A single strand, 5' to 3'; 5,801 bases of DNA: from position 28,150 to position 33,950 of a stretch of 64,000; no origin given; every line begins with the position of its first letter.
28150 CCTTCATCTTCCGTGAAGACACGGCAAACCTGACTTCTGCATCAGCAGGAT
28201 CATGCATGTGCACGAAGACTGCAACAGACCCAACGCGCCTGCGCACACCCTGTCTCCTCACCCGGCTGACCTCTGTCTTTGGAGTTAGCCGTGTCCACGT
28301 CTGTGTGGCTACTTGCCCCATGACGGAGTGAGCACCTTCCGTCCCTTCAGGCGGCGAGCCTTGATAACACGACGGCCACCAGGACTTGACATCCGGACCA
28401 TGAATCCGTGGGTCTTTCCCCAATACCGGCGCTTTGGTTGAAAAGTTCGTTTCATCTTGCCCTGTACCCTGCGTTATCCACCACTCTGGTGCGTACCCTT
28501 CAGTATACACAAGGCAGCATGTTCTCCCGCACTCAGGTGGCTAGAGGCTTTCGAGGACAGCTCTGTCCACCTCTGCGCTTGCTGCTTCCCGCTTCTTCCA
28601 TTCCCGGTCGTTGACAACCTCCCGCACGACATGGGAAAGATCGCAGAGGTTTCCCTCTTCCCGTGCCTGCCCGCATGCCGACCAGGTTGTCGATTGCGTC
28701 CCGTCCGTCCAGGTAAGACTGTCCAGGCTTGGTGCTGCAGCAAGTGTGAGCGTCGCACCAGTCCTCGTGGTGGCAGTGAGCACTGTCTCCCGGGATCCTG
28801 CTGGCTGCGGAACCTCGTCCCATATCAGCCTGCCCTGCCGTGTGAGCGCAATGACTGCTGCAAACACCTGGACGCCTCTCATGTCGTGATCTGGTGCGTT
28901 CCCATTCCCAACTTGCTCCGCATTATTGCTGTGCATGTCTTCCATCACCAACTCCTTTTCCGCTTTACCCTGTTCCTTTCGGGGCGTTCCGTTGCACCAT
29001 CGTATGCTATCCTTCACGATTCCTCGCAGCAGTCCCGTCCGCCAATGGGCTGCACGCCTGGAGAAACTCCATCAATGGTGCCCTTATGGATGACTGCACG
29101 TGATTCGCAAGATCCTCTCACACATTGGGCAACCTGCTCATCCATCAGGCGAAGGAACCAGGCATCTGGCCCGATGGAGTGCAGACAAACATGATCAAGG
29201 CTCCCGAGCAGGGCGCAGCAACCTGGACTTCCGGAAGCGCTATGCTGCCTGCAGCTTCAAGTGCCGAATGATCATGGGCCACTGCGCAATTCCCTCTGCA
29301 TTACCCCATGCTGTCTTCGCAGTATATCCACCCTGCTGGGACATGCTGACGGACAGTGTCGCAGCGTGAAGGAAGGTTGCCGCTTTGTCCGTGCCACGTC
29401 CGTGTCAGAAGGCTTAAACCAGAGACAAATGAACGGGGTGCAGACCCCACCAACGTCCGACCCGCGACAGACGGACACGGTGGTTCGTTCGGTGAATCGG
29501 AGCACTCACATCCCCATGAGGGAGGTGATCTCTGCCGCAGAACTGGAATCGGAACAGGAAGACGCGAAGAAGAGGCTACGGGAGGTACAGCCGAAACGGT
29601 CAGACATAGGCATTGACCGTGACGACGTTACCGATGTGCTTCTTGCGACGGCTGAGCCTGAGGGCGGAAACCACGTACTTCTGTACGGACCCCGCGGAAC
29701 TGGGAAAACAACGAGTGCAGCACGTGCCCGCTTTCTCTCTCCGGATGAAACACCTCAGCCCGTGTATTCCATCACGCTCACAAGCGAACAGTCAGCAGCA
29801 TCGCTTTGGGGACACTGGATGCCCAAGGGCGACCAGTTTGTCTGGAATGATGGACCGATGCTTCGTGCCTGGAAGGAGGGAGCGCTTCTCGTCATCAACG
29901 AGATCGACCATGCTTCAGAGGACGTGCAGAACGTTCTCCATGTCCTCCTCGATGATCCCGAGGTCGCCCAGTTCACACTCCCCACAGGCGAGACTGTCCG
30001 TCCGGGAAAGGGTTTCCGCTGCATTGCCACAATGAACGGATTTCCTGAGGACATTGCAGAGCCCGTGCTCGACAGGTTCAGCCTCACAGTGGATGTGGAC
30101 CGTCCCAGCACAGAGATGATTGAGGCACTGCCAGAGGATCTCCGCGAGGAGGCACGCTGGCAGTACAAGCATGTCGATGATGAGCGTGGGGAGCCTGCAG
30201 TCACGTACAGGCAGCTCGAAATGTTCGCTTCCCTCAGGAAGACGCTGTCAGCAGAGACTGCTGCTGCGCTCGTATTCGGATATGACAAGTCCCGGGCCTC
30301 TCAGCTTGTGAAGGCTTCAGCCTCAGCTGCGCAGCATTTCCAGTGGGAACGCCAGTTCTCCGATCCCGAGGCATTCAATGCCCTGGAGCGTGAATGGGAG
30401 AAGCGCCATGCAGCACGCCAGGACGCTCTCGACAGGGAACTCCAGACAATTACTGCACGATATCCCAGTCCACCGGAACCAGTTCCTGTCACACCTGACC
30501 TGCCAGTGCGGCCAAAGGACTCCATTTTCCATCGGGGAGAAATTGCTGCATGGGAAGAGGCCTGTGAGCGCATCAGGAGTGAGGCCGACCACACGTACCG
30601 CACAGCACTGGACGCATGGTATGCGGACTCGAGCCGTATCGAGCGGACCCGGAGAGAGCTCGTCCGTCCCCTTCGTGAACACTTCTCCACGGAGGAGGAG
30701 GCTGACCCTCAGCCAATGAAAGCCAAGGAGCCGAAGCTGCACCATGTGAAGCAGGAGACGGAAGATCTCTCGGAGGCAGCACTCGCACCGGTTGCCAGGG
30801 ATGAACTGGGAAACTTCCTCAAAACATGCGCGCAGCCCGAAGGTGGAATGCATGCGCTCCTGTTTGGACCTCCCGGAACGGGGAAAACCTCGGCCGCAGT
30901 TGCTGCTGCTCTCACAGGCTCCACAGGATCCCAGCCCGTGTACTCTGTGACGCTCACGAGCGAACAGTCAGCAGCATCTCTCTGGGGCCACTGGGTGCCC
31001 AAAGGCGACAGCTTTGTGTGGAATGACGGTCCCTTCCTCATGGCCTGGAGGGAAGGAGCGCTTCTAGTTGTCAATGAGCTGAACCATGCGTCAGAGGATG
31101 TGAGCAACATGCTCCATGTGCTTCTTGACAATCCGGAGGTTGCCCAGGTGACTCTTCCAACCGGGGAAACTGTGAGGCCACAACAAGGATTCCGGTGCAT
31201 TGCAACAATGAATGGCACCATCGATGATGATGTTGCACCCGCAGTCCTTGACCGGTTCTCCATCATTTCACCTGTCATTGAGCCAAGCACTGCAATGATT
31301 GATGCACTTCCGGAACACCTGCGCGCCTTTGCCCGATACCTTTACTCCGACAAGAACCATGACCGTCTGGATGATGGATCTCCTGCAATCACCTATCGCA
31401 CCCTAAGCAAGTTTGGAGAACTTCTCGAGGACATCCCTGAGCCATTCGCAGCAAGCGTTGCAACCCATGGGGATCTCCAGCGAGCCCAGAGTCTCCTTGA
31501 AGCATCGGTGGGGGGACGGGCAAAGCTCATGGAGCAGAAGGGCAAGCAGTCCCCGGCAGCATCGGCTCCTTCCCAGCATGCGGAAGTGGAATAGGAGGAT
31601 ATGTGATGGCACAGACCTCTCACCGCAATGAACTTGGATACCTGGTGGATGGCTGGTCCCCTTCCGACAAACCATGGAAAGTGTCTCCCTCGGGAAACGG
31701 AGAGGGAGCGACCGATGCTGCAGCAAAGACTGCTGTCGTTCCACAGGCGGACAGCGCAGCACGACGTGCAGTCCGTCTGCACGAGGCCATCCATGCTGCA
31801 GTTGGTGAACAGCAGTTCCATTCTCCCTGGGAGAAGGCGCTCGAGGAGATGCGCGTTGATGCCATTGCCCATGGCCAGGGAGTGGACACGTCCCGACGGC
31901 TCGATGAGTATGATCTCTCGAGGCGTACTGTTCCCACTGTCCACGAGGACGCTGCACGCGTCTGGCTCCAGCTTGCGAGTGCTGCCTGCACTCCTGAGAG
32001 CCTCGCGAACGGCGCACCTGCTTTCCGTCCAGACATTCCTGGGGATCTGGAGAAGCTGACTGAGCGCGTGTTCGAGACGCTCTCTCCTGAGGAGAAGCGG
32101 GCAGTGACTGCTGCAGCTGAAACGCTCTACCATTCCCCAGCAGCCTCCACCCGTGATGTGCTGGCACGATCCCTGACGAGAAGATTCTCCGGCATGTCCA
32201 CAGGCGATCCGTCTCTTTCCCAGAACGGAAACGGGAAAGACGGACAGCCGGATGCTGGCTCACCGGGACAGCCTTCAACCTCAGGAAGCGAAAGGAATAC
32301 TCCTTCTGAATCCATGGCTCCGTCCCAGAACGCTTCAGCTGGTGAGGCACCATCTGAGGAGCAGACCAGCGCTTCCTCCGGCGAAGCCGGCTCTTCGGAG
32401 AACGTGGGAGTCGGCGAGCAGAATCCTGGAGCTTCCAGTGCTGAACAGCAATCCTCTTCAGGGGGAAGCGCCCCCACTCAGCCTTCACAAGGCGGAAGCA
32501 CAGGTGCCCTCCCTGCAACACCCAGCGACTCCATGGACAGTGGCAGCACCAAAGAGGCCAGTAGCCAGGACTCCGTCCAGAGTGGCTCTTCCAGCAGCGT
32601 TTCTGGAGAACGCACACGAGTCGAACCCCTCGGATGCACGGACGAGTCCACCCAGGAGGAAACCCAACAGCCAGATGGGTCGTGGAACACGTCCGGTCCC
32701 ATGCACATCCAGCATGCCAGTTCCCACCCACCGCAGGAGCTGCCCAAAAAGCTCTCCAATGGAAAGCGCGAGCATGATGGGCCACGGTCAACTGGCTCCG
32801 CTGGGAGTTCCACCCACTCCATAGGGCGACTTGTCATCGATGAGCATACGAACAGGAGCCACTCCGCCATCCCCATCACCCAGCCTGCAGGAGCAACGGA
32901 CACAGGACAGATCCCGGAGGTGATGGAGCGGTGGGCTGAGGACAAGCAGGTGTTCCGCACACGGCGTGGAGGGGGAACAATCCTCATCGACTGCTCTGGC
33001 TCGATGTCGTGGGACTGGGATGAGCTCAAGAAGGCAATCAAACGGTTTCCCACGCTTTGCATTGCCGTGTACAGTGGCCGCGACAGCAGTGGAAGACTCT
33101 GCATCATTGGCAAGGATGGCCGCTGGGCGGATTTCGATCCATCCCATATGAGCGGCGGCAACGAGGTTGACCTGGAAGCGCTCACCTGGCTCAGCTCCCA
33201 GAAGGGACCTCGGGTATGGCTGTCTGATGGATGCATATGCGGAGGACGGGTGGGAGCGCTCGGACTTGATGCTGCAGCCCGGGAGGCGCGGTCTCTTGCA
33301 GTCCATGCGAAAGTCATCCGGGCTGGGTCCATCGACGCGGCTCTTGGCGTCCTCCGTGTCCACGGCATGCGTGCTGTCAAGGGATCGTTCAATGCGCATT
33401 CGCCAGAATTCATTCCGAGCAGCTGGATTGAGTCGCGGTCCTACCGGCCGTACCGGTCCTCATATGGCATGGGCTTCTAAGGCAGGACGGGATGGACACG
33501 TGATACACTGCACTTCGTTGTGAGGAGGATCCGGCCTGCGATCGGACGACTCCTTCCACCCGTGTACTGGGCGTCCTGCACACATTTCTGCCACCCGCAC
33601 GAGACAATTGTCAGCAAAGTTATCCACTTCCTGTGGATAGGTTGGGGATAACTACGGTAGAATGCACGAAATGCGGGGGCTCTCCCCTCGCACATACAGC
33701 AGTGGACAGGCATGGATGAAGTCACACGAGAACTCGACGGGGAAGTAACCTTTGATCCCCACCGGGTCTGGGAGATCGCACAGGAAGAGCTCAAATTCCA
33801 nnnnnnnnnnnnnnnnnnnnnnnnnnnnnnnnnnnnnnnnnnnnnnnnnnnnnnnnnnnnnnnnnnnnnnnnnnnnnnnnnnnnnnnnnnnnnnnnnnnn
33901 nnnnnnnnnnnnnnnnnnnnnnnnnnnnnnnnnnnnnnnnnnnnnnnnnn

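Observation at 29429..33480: Tandem-AAA+ (MoxR/AAA_5-type) ATPase plus vWA-MIDAS protein operon inserted between rpmH and dnaA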

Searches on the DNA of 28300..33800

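Call 47: search_rna_families(source=window, start=28300, end=33800, threshold=evalue, max_evalue=1)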
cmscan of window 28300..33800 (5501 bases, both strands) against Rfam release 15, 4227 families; matches with E-value up to 1: 3.
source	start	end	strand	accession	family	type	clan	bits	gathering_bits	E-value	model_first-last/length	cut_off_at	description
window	32357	32526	-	RF00017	Metazoa_SRP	Gene;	CL00003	24.2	70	0.0024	1-299/299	no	Metazoan signal recognition particle RNA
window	32565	32612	+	RF03058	sul1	Cis-reg; riboswitch;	-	23.5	36.2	0.39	1-56/56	no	sul1 RNA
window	29326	29420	+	RF02479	GlsR13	Gene; snRNA; snoRNA; CD-box;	-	20.2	100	0.63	1-100/100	no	Small nucleolar RNA GlsR13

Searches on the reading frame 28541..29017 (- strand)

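Call 30: search_protein_families(library=pfam, proteins=[window:28541-29017:-], max_evalue=1)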
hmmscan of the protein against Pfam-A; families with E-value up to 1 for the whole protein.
window:28541-29017:- (158 aa): 1 family
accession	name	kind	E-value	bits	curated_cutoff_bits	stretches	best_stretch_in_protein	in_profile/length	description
PF11775.14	CobT_C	-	0.084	12.9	21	1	101-144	59-102/220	Cobalamin biosynthesis protein CobT VWA domain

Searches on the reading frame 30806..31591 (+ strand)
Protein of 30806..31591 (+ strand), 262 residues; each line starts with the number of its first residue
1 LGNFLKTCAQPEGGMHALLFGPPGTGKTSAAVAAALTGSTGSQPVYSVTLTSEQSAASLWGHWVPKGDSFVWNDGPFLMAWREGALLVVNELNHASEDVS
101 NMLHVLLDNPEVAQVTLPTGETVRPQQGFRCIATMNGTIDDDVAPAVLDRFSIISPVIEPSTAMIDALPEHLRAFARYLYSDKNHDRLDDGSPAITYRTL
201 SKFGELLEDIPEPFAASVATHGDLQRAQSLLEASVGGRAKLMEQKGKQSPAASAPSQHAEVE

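Call 92: search_dna_similar(query=window:30806-31591:+, collection=phages, mode=protein, max_evalue=0.001, max_rows=25)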
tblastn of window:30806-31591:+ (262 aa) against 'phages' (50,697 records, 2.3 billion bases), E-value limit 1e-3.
Records with a match: 380; places in all: 380; records where one place covers at least 80% of the query: 1.
Best place of each record, by identity: <60% 380.
By first word of the organism name: Synechococcus 268; Cyanophage 48; Gordonia 27; Prochlorococcus 18; Microbacterium 7; Pelagibacter 3; Bacteriophage 2; Haloarcula 2; Brevibacterium 2; Staphylococcus 1; and 2 more.
By host as written in the record: - 125; Synechococcus 97; Synechococcus sp. 27; Synechococcus sp. WH7803 24; Gordonia terrae 3612 10; Gordonia rubripertincta NRRL B-16540 9; Synechococcus sp. WH8102 7; Synechococcus sp. WH 7803 7; and 35 more.
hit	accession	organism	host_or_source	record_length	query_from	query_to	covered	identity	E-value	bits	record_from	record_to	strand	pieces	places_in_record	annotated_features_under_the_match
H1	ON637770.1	Microbacterium phage Big4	Microbacterium foliorum NRRL B-24224 SEA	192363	18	231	82%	28.1%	3e-8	60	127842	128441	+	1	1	225: AAA-ATPase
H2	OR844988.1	Staphylococcus phage SA 1306 Kay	Staphylococcus aureus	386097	16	224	80%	28.3%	3e-8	60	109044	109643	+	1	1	record has no annotation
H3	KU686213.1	Synechococcus phage S-CAM7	Synechococcus sp.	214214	1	208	79%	27.0%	1e-5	52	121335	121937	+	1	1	CobS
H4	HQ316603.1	Cyanophage S-SSM6b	Synechococcus sp. WH8109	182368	1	164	63%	31.8%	2e-5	52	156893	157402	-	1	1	cobalamin synthase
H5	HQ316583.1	Synechococcus phage S-SSM4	Synechococcus sp. WH8018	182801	1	164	63%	31.8%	2e-5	52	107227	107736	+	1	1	cobalamin biosynthesis protein CobS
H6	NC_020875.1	Synechococcus phage S-SSM4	Synechococcus sp. WH8018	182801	1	164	63%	31.8%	2e-5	52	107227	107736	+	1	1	porphyrin biosynthesis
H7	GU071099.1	Prochlorococcus phage P-RSM4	Prochlorococcus sp. MIT9303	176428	1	164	63%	31.3%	4e-5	50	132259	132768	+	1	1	cobS: putative cobalt chelatase subunit CobS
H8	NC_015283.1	Prochlorococcus phage P-RSM4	Prochlorococcus sp. MIT9303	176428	1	164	63%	31.3%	4e-5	50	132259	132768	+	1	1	cobS: porphyrin biosynthesis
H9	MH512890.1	Cyanophage S-TIM4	Synechococcus sp. WH8102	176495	1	164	63%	31.3%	4e-5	50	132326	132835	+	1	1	cobS: putative cobalt chelatase subunit CobS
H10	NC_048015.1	Cyanophage S-TIM4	Synechococcus sp. WH8102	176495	1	164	63%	31.3%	4e-5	50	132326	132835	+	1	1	cobS: porphyrin biosynthesis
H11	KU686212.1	Synechococcus phage S-CAM7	Synechococcus sp.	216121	1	182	69%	28.1%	2e-5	51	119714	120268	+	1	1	CobS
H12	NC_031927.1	Synechococcus phage S-CAM7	Synechococcus sp.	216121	1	182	69%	28.1%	2e-5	51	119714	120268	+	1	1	porphyrin biosynthesis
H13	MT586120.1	Synechococcus phage S-CAM7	Synechococcus sp. WH 7803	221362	1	182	69%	28.1%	2e-5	51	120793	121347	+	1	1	hypothetical protein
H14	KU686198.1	Synechococcus phage S-CAM3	Synechococcus sp.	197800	1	172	66%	29.2%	2e-5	52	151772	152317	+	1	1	CobS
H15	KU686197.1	Synechococcus phage S-CAM3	Synechococcus sp.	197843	1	172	66%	29.2%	2e-5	52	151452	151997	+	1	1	CobS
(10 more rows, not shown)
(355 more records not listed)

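Call 93: get_annotated_region(hit=H8, flank=4000)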
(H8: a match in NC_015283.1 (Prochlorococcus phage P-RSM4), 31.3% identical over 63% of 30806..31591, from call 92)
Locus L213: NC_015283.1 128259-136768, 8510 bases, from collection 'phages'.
description: Prochlorococcus phage P-RSM4, complete genome.
organism: Prochlorococcus phage P-RSM4 (NCBI taxid 444862)
taxonomy: Viruses; Duplodnaviria; Heunggongvirae; Uroviricota; Caudoviricetes; Kyanoviridae; Thaumasvirus; Thaumasvirus stim4
host: Prochlorococcus sp. MIT9303; source: Red Sea; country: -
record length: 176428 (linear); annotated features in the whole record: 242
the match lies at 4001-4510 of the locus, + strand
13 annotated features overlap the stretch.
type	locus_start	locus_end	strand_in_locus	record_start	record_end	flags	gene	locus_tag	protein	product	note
CDS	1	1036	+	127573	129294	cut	gp46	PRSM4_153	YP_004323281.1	SbcC-like subunit of palindrome specific endonuclease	T4-LIKE GC: 143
CDS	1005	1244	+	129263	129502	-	-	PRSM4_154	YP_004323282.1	Rnf-Nqr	T4-LIKE GC: 416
CDS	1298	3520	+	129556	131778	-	-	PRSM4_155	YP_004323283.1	peptidase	T4-LIKE GC: 146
CDS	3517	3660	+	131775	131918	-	-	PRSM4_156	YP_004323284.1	hypothetical protein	T4-LIKE GC: 650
CDS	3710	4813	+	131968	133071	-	cobS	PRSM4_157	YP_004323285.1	porphyrin biosynthesis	T4-LIKE GC: 150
CDS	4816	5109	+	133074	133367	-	-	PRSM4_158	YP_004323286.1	hypothetical protein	T4-LIKE GC: 152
CDS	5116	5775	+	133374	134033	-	gp45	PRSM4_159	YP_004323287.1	DNA polymerase processivity factor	T4-LIKE GC: 153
CDS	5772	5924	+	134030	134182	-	-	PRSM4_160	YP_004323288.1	protease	T4-LIKE GC: 651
CDS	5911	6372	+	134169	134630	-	-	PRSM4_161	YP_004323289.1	DUF4385 domain-containing protein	T4-LIKE GC: 331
CDS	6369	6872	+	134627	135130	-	-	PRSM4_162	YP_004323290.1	DNA binding protein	T4-LIKE GC: 147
CDS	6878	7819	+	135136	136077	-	gp44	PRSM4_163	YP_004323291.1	clamp loader of DNA polymerase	T4-LIKE GC: 157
CDS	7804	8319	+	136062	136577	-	denV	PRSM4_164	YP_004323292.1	DNA endonuclease V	T4-LIKE GC: 100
CDS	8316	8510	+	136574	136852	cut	-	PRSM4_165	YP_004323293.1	hypothetical protein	T4-LIKE GC: 158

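Call 94: get_annotated_region(hit=H1, flank=4000)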
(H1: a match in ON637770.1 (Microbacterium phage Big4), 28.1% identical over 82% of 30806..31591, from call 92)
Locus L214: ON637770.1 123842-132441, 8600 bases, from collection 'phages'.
description: Microbacterium phage Big4, complete genome.
organism: Microbacterium phage Big4 (NCBI taxid 2950300)
taxonomy: Viruses; Duplodnaviria; Heunggongvirae; Uroviricota; Caudoviricetes
host: Microbacterium foliorum NRRL B-24224 SEA; source: soil; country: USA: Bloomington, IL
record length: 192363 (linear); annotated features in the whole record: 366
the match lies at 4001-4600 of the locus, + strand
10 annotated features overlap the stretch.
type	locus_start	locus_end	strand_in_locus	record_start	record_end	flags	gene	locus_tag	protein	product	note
CDS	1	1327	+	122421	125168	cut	219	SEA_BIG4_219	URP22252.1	phosphatase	-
CDS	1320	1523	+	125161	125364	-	220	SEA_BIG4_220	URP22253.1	hypothetical protein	-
CDS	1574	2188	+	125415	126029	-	221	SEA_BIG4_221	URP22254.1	hypothetical protein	5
CDS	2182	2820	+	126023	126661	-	222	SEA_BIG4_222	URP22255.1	deoxynucleoside monophosphate kinase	-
CDS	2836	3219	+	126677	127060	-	223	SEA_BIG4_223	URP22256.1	hypothetical protein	-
CDS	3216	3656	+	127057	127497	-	224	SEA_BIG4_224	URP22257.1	hypothetical protein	-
CDS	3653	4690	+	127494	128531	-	225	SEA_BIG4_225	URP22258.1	AAA-ATPase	-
CDS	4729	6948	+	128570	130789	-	226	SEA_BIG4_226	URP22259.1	rIIA-like protein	-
CDS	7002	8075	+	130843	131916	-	227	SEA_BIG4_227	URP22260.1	rIIB-like protein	-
CDS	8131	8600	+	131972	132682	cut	228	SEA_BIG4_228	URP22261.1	hypothetical protein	-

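Call 96: search_protein_families(library=pfam, proteins=[L213:1298-3517:+, L213:3710-4810:+], max_evalue=0.01)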
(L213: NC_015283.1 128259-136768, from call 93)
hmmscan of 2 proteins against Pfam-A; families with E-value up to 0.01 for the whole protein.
L213:1298-3517:+ (740 aa): 1 family
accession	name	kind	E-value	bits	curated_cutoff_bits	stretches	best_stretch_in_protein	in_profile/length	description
PF02585.22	PIG-L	-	0.0017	19.3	28.2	0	547-631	21-100/129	GlcNAc-PI de-N-acetylase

L213:3710-4810:+ (367 aa): 5 families
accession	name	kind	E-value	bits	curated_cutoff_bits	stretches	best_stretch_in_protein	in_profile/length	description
PF07728.20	AAA_5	-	9.8e-20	71.4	22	1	115-234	1-127/139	AAA domain (dynein-related subfamily)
PF07726.17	AAA_3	-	2.4e-05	24.7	27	1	117-254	3-129/131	ATPase family associated with various cellular activities (AAA)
PF00004.35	AAA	-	0.00011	23.1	21.2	1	118-231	3-111/131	ATPase family associated with various cellular activities (AAA)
PF08406.16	CbbQ_C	-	0.00017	22.2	20.6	1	268-332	1-65/85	CbbQ/NirQ/NorQ C-terminal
PF03437.21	BtpA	-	0.0033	17.4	30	0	264-316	196-251/254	BtpA family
